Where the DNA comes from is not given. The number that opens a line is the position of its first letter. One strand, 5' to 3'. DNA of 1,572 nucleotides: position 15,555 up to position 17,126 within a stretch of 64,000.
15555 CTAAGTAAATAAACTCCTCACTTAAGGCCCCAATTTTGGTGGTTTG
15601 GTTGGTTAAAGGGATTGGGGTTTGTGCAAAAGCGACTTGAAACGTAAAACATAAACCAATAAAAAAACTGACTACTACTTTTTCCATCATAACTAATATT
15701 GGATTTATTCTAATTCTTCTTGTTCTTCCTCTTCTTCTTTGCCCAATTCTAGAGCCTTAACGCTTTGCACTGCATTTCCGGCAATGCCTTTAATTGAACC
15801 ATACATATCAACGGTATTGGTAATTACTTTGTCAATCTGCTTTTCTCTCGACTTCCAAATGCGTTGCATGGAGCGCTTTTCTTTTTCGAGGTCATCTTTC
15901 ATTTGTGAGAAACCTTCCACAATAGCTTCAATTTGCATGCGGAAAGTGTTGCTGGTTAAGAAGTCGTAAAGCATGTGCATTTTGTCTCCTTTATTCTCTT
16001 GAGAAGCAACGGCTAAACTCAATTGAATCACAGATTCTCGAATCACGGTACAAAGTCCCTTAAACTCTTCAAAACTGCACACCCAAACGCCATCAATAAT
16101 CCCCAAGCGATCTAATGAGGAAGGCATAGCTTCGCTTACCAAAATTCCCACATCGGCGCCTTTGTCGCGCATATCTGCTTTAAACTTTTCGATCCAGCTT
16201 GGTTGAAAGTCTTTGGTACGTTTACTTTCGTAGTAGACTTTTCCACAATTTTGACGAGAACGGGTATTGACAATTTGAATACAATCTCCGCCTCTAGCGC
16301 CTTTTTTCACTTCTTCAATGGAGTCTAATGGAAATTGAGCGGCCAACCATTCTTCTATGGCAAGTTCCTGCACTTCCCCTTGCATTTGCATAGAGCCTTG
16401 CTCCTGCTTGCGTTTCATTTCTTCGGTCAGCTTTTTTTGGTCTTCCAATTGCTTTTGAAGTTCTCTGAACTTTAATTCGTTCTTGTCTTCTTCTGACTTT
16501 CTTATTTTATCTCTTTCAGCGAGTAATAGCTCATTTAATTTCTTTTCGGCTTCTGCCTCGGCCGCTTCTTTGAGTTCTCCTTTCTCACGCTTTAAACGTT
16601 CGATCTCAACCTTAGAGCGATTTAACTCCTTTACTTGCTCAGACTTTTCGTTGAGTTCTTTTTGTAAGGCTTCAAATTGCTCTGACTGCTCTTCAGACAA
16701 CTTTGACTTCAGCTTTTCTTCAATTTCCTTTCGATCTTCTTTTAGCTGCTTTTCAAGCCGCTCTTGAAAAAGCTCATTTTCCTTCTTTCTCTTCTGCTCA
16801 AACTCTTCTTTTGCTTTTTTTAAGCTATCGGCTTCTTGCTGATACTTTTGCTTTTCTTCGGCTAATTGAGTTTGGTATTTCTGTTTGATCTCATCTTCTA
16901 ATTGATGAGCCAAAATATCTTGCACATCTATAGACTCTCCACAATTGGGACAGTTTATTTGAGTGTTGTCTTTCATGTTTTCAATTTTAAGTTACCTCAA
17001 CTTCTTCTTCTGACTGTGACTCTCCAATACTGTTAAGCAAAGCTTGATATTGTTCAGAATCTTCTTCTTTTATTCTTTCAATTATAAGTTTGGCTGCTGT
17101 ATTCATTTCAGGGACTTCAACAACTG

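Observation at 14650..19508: Candidate undescribed defence operon: RloC-like zinc-hook ATPase/anticodon nuclease coupled to a DUF2130 coiled-coil PD-(D/E)xK protein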

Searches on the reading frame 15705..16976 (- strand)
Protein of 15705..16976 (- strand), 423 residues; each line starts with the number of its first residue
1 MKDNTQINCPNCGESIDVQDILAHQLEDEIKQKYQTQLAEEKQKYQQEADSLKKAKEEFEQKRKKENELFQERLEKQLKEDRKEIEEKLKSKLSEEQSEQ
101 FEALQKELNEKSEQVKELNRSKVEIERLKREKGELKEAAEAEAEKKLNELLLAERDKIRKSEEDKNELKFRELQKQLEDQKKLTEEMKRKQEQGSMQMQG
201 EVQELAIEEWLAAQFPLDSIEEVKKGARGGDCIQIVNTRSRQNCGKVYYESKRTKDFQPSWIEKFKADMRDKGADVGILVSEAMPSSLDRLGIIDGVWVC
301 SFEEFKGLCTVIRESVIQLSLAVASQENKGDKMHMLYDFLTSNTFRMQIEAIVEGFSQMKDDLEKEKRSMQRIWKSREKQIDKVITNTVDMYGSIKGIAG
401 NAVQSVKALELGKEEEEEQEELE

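Call 4: search_protein_families(library=pfam, proteins=[window:15705-16976:-], max_evalue=0.01)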
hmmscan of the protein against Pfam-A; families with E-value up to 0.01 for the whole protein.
window:15705-16976:- (423 aa): 1 family
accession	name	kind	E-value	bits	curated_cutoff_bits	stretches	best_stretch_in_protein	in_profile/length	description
PF09903.14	DUF2130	-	1.9e-81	273.6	26.7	1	167-413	2-254/255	Uncharacterized protein conserved in bacteria (DUF2130)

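Call 5: search_protein_families(library=padloc, proteins=[window:15705-16976:-], max_evalue=0.01)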
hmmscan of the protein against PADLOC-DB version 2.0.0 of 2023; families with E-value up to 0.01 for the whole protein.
window:15705-16976:- (423 aa): 2 families
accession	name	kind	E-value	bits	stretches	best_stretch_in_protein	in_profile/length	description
PDLC03865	LmuB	-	0.00033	17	1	6-191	509-709/1007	-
PDLC00647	ZorA3|ZorA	-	0.0045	13.5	1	24-379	309-549/780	MotA/ExbB/TolQ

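Call 6: search_protein_families(library=ncbifam, proteins=[window:15705-16976:-], max_evalue=0.01)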
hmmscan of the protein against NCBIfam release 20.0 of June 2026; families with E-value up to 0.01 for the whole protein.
window:15705-16976:- (423 aa): 0 families

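Call 7: search_protein_families(library=phrogs, proteins=[window:15705-16976:-], max_evalue=0.01)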
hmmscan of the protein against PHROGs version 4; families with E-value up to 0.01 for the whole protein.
window:15705-16976:- (423 aa): 0 families

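Call 12: search_solved_structures(query=window:15705-16976:-, max_evalue=1)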
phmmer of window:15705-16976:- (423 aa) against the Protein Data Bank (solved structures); distinct sequences matched with E-value up to 1: 7.
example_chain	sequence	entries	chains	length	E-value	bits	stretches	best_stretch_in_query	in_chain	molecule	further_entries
9yju_A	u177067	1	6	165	0.0088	18.6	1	96-181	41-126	Outer membrane protein H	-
9yjt_K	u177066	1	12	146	0.037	16.6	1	96-182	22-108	Outer membrane protein H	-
9nhx_A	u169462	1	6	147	0.037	16.6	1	96-182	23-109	Outer membrane protein OmpH, putative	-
6he5_H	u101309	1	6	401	0.11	15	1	156-211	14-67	Proteasome-activating nucleotidase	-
6he8_H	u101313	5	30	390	0.15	14.6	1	156-211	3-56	Proteasome-activating nucleotidase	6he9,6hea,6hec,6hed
6xyw_Aq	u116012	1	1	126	0.22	14.1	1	223-315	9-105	50S ribosomal protein L20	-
9evs_1R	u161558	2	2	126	0.3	13.6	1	223-313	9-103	bL20m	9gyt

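Call 13: find_homologous_proteins(query=window:15705-16976:-, max_evalue=0.00001)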
Query window:15705-16976:- (423 aa): 8000 proteins with E <= 0.00001 among 8000 candidates; the best 120 are listed.
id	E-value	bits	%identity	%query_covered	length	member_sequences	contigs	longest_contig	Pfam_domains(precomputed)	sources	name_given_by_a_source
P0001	2.1e-257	872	100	100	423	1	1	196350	PF09903.15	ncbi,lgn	ncbi:MAG: DUF2130 domain-containing protein [Vicingaceae bacterium]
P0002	1.0e-229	780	68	100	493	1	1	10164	PF09903.15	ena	-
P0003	1.9e-221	753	85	99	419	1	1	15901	PF09903.15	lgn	-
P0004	4.1e-221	752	83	100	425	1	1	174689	PF09903.15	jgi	jgi:hypothetical protein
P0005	2.8e-220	749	83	100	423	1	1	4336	PF09903.15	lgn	-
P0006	5.7e-220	748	83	99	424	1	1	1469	PF09903.15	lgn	-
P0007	2.8e-219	746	83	98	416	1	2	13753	PF09903.15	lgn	-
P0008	3.0e-219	746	83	100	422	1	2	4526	PF09903.15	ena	-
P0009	3.6e-219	746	83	100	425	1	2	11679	PF09903.15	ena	-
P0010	4.1e-219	745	83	98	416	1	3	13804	PF09903.15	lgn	-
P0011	2.3e-218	743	83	98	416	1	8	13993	PF09903.15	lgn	-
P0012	2.6e-218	743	83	98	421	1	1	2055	PF09903.15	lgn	-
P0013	1.8e-217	740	83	99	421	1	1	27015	PF09903.15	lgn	-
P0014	2.2e-217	740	83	99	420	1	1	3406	PF09903.15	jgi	jgi:hypothetical protein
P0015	2.6e-217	740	82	99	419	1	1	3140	PF09903.15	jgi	-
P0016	3.0e-217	739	82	100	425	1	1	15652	PF09903.15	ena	-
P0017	3.1e-217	739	83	99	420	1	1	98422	PF09903.15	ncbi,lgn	-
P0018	3.4e-217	739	83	99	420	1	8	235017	PF09903.15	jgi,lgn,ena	-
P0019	1.9e-216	737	83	99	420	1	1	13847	PF09903.15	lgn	-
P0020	1.9e-216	737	83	97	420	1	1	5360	PF09903.15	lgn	-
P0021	1.9e-216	737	82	99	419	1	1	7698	PF09903.15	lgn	-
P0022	2.1e-216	737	82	99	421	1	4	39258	PF09903.15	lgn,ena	-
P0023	4.5e-216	735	82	100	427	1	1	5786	PF09903.15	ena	-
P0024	8.0e-216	735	78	86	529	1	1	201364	PF09903.15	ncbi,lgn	-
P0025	1.1e-215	734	83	97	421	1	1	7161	PF09903.15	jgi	-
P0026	1.7e-215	734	82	99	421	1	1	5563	PF09903.15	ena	-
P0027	7.2e-215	732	82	99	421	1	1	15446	PF09903.15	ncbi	ncbi:MAG: DUF2130 domain-containing protein [Bacteroidota bacterium]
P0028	8.3e-215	731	82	99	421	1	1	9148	PF09903.15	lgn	-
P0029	8.5e-215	731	80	100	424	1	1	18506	PF09903.15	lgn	-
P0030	1.0e-214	731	80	100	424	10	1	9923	PF09903.15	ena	-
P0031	1.0e-214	731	83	99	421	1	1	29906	PF09903.15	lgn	-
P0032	1.9e-214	730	83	99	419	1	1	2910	PF09903.15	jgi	jgi:hypothetical protein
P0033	2.2e-214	730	82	99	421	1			PF09903.15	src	-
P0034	2.5e-214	730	79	100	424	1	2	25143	PF09903.15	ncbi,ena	-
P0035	2.6e-214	730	82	99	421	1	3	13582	PF09903.15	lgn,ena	-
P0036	2.8e-214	730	80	100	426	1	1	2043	PF09903.15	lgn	-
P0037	2.9e-214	730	83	97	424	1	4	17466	PF09903.15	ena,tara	tara:strand:- start:2048 stop:3322 length:1275 start_codon:yes stop_codon:yes gene_type:complete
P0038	2.9e-214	730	82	100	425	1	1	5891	PF09903.15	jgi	-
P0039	3.1e-214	729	82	100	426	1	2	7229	PF09903.15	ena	-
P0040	3.5e-214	729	82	99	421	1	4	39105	PF09903.15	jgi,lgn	-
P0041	4.1e-214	729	81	97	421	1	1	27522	PF09903.15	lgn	-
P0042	4.5e-214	729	82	99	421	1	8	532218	PF09903.15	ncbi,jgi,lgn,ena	ncbi:MAG: DUF2130 domain-containing protein [Bacteroidota bacterium]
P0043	4.5e-214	729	79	100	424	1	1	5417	PF09903.15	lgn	-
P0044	5.0e-214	729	82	99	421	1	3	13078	PF09903.15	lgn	-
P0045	5.3e-214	729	82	99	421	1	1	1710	PF09903.15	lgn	-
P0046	5.6e-214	729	82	99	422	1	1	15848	PF09903.15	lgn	-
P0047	6.2e-214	728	82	97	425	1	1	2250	PF09903.15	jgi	-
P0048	6.8e-214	728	82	98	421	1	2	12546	PF09903.15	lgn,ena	-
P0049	8.7e-214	728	81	99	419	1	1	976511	PF09903.15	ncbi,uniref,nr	ncbi:DUF2130 domain-containing protein [Muricauda sp. JGD-17]|uniref:DUF2130 domain-containing prote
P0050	9.4e-214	728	82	97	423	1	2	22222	PF09903.15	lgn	-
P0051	9.5e-214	728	82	99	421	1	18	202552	PF09903.15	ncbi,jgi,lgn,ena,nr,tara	ncbi:MAG: Caldesmon [Flavobacteriales bacterium]|nr:Caldesmon [Flavobacteriales bacterium]|tara:stra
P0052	9.7e-214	728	79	100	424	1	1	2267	PF09903.15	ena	-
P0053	1.0e-213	728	79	100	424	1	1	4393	PF09903.15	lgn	-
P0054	1.1e-213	728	79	100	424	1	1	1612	PF09903.15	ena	-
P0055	1.3e-213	727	82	99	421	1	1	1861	PF09903.15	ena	-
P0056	1.7e-213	727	82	99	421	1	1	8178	PF09903.15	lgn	-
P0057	2.4e-213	727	81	100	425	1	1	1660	PF09903.15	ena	-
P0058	2.8e-213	726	79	100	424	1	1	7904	PF09903.15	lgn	-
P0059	2.9e-213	726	81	100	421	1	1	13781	PF09903.15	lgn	-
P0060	3.0e-213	726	80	100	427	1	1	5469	PF09903.15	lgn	-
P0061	3.5e-213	726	81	100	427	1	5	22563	PF09903.15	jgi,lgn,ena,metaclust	metaclust:\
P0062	3.8e-213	726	81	100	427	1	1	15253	PF09903.15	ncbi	-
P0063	3.8e-213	726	81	97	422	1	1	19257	PF09903.15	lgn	-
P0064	4.1e-213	726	82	99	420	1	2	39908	PF09903.15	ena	-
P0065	4.6e-213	726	81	99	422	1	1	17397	PF09903.15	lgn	-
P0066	5.7e-213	725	80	98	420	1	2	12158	PF09903.15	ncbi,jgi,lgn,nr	ncbi:MAG: DUF2130 domain-containing protein [Bacteroidetes bacterium]|nr:DUF2130 domain-containing p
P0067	6.4e-213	725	81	100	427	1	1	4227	PF09903.15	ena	-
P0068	6.9e-213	725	81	100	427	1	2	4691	PF09903.15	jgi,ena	-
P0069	7.0e-213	725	81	99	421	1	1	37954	PF09903.15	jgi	-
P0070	8.0e-213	725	83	97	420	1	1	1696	PF09903.15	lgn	-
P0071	9.2e-213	725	82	99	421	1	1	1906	PF09903.15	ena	-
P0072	9.8e-213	724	79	100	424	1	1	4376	PF09903.15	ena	-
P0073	1.0e-212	724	80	98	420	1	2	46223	PF09903.15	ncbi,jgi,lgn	-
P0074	1.3e-212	724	79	99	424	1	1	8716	PF09903.15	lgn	-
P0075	1.3e-212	724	81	97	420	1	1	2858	PF09903.15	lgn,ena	-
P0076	1.4e-212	724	79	100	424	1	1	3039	PF09903.15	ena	-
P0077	1.5e-212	724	81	97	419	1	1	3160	PF09903.15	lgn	-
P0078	1.5e-212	724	81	100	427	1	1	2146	PF09903.15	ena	-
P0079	1.8e-212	724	81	98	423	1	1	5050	PF09903.15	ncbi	ncbi:MAG: DUF2130 domain-containing protein [Salibacteraceae bacterium]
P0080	2.1e-212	723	79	100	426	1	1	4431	PF09903.15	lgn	-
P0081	2.1e-212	723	79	99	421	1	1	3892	PF09903.15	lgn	-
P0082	2.4e-212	723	79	100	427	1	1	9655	PF09903.15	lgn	-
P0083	2.6e-212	723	82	97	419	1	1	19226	PF09903.15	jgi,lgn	jgi:hypothetical protein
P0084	3.0e-212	723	82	97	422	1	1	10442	PF09903.15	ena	-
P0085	3.0e-212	723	81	99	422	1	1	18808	PF09903.15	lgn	-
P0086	3.3e-212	723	79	99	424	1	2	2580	PF09903.15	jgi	jgi:hypothetical protein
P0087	3.4e-212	723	79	100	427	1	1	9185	PF09903.15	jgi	jgi:hypothetical protein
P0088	3.4e-212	723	79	100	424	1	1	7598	PF09903.15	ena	-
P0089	3.9e-212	723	79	99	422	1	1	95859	PF09903.15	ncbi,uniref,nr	ncbi:DUF2130 domain-containing protein [Lutibacter sp. HS1-25]|uniref:DUF2130 domain-containing prot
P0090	5.2e-212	722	79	100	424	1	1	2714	PF09903.15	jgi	-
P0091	5.3e-212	722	81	99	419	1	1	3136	PF09903.15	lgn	-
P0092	5.7e-212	722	79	100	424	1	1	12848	PF09903.15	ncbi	-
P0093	6.0e-212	722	81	97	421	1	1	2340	PF09903.15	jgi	-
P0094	6.1e-212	722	80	100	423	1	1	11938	PF09903.15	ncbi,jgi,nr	ncbi:MAG: DUF2130 domain-containing protein [Chlorobi bacterium]|nr:DUF2130 domain-containing protei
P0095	6.5e-212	722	80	99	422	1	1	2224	PF09903.15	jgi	jgi:hypothetical protein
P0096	6.9e-212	722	83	97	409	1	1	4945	PF09903.15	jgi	jgi:hypothetical protein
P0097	7.8e-212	722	82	99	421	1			PF09903.15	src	-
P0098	8.1e-212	721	79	99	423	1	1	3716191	PF09903.15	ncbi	ncbi:MAG: DUF2130 domain-containing protein [Lentimicrobium sp.]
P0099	9.3e-212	721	79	99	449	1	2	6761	PF09903.15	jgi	-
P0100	1.1e-211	721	82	99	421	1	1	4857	PF09903.15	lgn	-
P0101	1.1e-211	721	79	99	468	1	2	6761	PF09903.15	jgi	-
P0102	1.1e-211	721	80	100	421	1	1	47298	PF09903.15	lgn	-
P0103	1.4e-211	721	80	100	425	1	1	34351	PF09903.15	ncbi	ncbi:MAG: DUF2130 domain-containing protein [Bacteroidales bacterium]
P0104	1.6e-211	720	81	100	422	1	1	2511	PF09903.15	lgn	-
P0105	1.7e-211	720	79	100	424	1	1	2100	PF09903.15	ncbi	-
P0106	1.8e-211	720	79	100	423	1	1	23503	PF09903.15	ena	-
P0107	1.8e-211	720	80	100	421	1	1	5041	PF09903.15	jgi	-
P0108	2.0e-211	720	81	99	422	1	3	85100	PF09903.15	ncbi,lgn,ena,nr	ncbi:MAG: DUF2130 domain-containing protein [Muricauda sp. TMED12]|nr:MAG: DUF2130 domain-containing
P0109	2.2e-211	720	78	100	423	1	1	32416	PF09903.15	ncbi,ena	-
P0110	2.3e-211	720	81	97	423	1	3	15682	PF09903.15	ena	-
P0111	2.9e-211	720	79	97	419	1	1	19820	PF09903.15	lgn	-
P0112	3.0e-211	720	78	100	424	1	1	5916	PF09903.15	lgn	-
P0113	3.1e-211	720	79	100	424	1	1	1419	PF09903.15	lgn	-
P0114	3.2e-211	719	82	97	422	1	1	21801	PF09903.15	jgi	jgi:hypothetical protein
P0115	3.5e-211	719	81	97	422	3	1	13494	PF09903.15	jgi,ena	jgi:hypothetical protein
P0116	3.7e-211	719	80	99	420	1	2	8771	PF09903.15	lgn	-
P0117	3.8e-211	719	82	96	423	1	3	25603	PF09903.15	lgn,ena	-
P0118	3.8e-211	719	81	97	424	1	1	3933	PF09903.15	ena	-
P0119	3.8e-211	719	78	99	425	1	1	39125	PF09903.15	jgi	jgi:hypothetical protein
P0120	4.0e-211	719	82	97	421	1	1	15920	PF09903.15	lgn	-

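Call 18: find_related_loci(query=window:15705-16976:-, collection=genome_contigs, flank=10000)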
Query window:15705-16976:- (423 aa) in genome_contigs; peptide patterns used: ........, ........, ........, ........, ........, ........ (x = any residue, [..] = any of these).
600 stretches matched a pattern (row limit reached: there are more); 493 encode a relative of the query (tblastn E <= 1e-3); the best 80 are kept; 80 distinct loci.
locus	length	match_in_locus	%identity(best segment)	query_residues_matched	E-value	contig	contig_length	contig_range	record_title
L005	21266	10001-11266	80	1-422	0e+0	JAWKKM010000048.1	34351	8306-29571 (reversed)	MAG: Bacteroidales bacterium isolate AC3.32 AC3.32.fa-48, whole genome shotgun sequence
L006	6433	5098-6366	81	1-421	0e+0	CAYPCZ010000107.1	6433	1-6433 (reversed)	MAG TPA_asm: uncultured Flavobacterium sp. isolate SRP220891_co3_126 genome assembly, contig: NODE_22930_length_6433_cov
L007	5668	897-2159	77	1-421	0e+0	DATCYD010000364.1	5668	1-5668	MAG TPA_asm: Anseongella sp. isolate SMAG_U7456 k141_55731, whole genome shotgun sequence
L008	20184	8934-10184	79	1-417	0e+0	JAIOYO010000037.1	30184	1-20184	MAG: Flavobacteriales bacterium isolate Tobar13m-G10 Tobar13m-C1735, whole genome shotgun sequence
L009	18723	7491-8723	81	1-411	0e+0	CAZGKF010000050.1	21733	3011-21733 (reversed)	MAG TPA_asm: uncultured Bacteroidaceae bacterium isolate SRP141376_co3_452 genome assembly, contig: NODE_6454_length_217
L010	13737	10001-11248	82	1-416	0e+0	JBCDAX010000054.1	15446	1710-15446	MAG: Bacteroidota bacterium isolate P01_F01_bin.7 k141_3081046_length_15446_cov_26.9806, whole genome shotgun sequence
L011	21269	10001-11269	78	1-418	0e+0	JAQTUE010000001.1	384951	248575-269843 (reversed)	MAG: Paludibacter sp. isolate STB_57 NODE_48_length_384951_cov_9.845168_Sandtown_B, whole genome shotgun sequence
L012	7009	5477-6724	82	1-416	0e+0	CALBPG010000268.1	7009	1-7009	MAG TPA_asm: uncultured Muricauda sp. isolate SRR3401491_bin.74_CONCOCT_v1.1_MAG genome assembly, contig: ERZ1740062.286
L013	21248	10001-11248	82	1-416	0e+0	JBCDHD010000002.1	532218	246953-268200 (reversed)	MAG: Bacteroidota bacterium isolate P01_H01_bin.148 k141_123687_length_532218_cov_45.4207, whole genome shotgun sequence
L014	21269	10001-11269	76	1-422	0e+0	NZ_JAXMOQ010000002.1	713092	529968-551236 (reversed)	MAG: Roseivirga sp. isolate PB_MBin.40 PBX_18CoAssmbCtg, whole genome shotgun sequence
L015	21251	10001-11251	77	1-417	0e+0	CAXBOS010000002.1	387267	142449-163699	MAG TPA_asm: uncultured Schleiferiaceae bacterium isolate ERR2762188_concoct_58 genome assembly, contig: ERZ3421808.23,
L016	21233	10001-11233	78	1-411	0e+0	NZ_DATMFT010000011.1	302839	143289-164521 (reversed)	MAG: Parapedobacter sp. isolate SMAG_U13470 k141_169518, whole genome shotgun sequence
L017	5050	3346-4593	81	1-416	0e+0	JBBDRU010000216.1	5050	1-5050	MAG: Salibacteraceae bacterium isolate LejiaC_41_11 Lejia_C_36632_length_5050_cov_6, whole genome shotgun sequence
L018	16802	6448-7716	76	1-423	0e+0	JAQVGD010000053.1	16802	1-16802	MAG: Lutibacter sp. isolate STE_174 NODE_7833_length_16802_cov_3.808456_Sandtown_E, whole genome shotgun sequence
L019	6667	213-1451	79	3-415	0e+0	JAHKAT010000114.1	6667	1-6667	MAG: Bacteroidetes bacterium isolate Undefined_mixed_planktonic.mb.59 Undefined_mixed_pl.mb.59_k141_400692, whole genome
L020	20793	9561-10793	76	1-411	0e+0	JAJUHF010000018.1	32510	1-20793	MAG: Anseongella ginsenosidimutans isolate bin57 k141_216838_length_32510_cov_57.2896, whole genome shotgun sequence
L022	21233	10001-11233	78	1-411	0e+0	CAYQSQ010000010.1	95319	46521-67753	MAG TPA_asm: uncultured Flavobacterium sp. isolate SRP150892_co2_153 genome assembly, contig: NODE_194_length_95319_cov_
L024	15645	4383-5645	79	1-421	0e+0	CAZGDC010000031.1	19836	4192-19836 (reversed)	MAG TPA_asm: uncultured Roseivirgaceae bacterium isolate binchicken_co53_41 genome assembly, contig: NODE_1376_length_19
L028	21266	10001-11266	75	1-422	0e+0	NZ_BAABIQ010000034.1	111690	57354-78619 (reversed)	Olivibacter ginsenosidimutans strain JCM 18200 sequence34, whole genome shotgun sequence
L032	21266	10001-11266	77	1-422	0e+0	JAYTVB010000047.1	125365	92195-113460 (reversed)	MAG: Cyclobacteriaceae bacterium isolate GFS_5652 GFS_5652_46, whole genome shotgun sequence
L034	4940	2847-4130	76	1-417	0e+0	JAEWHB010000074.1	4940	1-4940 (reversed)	MAG: Bacteroidetes bacterium isolate OH_PBlB_50 k127_866703, whole genome shotgun sequence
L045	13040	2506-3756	75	1-417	0e+0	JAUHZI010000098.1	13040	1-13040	MAG: Bacteroidia bacterium isolate 4_bin.26 NODE_3764_length_13040_cov_1.020754, whole genome shotgun sequence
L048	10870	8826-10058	76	1-411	0e+0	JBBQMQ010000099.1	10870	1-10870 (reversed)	MAG: Bacteroidales bacterium isolate Co_metawrap_407 Cmw_407_k141_2363324_length_10870_cov_6.0000, whole genome shotgun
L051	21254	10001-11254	76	1-418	0e+0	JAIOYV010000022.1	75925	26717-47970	MAG: Bacteroidales bacterium isolate Tobar12.5m-G22 Tobar12-5m-C256, whole genome shotgun sequence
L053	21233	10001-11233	77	1-411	0e+0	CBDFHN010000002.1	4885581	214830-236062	MAG: Flavobacteriaceae bacterium isolate d55f30a9-e47d-4664-b1cb-90e7c3cf2b7e genome assembly, contig: contig_2, whole g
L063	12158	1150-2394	80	1-415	0e+0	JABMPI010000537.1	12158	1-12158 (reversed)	MAG: Bacteroidetes bacterium isolate bin.700 k141_4875426, whole genome shotgun sequence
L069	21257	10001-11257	77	1-419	0e+0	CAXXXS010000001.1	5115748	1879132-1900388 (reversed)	MAG: Bacteroidales bacterium isolate cfd47556-b600-40b4-9185-b1262979a081 genome assembly, contig: contig_1, whole genom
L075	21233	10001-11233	76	1-411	0e+0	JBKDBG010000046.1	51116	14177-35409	MAG: Bacteroidota bacterium isolate samp_2079_concoct_418 samp_2079_487157, whole genome shotgun sequence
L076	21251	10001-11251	74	1-417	0e+0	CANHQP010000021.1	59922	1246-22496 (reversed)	MAG: Flavobacteriia bacterium isolate RE-26jul17-152 genome assembly, contig: RE-26jul17-C482, whole genome shotgun sequ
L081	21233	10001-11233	77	1-411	0e+0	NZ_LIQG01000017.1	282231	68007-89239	Lacinutrix mariniflava strain AKS432 ctg7180000000632, whole genome shotgun sequence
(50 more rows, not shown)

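Call 30: search_protein_families(library=pfam, alignment_id=A2, max_evalue=0.00001)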
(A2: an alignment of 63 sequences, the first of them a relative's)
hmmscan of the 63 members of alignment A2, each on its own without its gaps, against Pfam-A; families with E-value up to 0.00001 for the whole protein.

A. member 1, L005:8943-10001:+ (352 aa): 1 family
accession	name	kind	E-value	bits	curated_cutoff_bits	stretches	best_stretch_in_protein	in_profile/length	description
PF13310.11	Virulence_RhuM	-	2.6e-99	332.1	33.7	1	91-328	16-251/252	Virulence protein RhuM family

B. families by the number of members that match (of 63 scanned): 79 families (the first 25 are shown)
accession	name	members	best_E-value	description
PF13166.12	AAA_13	5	4.2e-121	AAA domain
PF01935.23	DUF87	5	7.9e-38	Helicase HerA, central domain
PF13476.12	AAA_23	4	5.5e-15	AAA domain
PF02463.25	SMC_N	4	7.2e-11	RecF/RecN/SMC N terminal domain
PF13310.11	Virulence_RhuM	3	3.1e-115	Virulence protein RhuM family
PF13175.12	AAA_15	3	2e-88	AAA ATPase domain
PF00270.35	DEAD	3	8.6e-51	DEAD/DEAH box helicase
PF00271.37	Helicase_C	3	1e-34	Helicase conserved C-terminal domain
PF13304.12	AAA_21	3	7.8e-19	AAA domain, putative AbiEii toxin, Type IV TA system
PF00702.32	Hydrolase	3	1.7e-15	haloacid dehalogenase-like hydrolase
PF11398.14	DUF2813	3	2.4e-11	Protein of unknown function (DUF2813)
PF04851.21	ResIII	3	1.6e-10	Type III restriction enzyme, res subunit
PF10412.15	TrwB_AAD_bind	3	4.7e-07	Type IV secretion-system coupling protein DNA-binding domain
PF09365.15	DUF2461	2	1.9e-56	Conserved hypothetical protein (DUF2461)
PF13419.12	HAD_2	2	4.3e-27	Haloacid dehalogenase-like hydrolase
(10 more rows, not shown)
